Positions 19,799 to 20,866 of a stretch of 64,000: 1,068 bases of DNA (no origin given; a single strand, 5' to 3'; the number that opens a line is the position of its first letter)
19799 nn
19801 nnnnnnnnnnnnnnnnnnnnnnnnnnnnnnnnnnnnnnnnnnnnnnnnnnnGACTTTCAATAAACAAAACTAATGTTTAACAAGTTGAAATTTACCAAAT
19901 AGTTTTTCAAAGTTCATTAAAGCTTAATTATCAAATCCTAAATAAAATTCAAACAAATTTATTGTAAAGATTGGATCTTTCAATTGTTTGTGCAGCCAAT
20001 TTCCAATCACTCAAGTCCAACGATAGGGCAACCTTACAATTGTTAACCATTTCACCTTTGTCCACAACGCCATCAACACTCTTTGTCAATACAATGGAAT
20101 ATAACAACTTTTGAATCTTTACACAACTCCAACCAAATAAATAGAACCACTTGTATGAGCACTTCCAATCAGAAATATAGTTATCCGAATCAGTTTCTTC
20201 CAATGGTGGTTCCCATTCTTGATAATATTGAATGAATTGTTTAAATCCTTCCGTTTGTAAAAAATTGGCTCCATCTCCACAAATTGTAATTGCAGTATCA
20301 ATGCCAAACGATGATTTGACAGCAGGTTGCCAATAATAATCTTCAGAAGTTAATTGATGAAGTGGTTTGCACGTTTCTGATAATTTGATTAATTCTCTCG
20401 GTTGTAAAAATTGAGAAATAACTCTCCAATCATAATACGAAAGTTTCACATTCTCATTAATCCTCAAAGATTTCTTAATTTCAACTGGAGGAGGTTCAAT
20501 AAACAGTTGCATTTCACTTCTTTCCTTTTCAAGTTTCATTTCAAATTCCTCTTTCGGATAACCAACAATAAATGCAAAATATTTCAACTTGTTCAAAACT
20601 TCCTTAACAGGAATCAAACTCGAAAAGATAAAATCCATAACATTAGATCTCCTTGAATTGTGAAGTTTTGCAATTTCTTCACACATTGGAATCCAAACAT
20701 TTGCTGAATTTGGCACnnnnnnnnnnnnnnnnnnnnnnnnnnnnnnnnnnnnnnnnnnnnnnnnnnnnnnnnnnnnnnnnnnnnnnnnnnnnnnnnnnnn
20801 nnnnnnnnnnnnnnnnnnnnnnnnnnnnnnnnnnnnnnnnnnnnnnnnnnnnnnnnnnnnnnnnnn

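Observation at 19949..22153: G-alpha homolog with degenerate P-loop, DxxG and NKxD motifs, fused to a C-terminal F-box-like segment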

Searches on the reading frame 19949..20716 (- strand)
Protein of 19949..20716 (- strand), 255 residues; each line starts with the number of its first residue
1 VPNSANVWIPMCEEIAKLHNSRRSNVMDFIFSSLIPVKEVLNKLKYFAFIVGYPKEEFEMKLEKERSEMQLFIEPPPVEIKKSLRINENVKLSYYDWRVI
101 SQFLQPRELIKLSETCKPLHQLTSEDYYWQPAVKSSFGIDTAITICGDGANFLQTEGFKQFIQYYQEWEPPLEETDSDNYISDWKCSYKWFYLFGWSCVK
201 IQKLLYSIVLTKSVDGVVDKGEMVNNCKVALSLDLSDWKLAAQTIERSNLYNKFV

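Call 54: predict_structure(protein=window:19949-20716:-)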
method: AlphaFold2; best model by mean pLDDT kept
length: 255 residues; sequences in the alignment: 1
mean_pLDDT: 33.6   pTM: 0.26
mean pLDDT of the five models: 33.6, 32.0, 30.5, 27.4, 27.0
residues with pLDDT >= 90: 0; 70-90: 0; 50-70: 6; < 50: 249
segments of 3 or more residues with pLDDT < 50: 1-53, 62-255
pLDDT, mean of each block of 10 residues (from residue 1): 27 33 29 35 44 50 42 28 26 34 29 30 30 25 29 35 34 31 30 36 43 42 41 33 28 24
secondary structure, 60 per line:
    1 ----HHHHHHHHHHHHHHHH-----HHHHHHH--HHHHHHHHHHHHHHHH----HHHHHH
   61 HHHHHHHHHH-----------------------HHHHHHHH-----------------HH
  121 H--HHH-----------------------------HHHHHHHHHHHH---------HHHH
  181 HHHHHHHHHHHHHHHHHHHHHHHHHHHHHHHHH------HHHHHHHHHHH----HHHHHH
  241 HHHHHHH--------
elements in order: H5-20 H26-32 H35-50 H55-70 H94-101 H156-167 H177-213 H220-230 H235-247
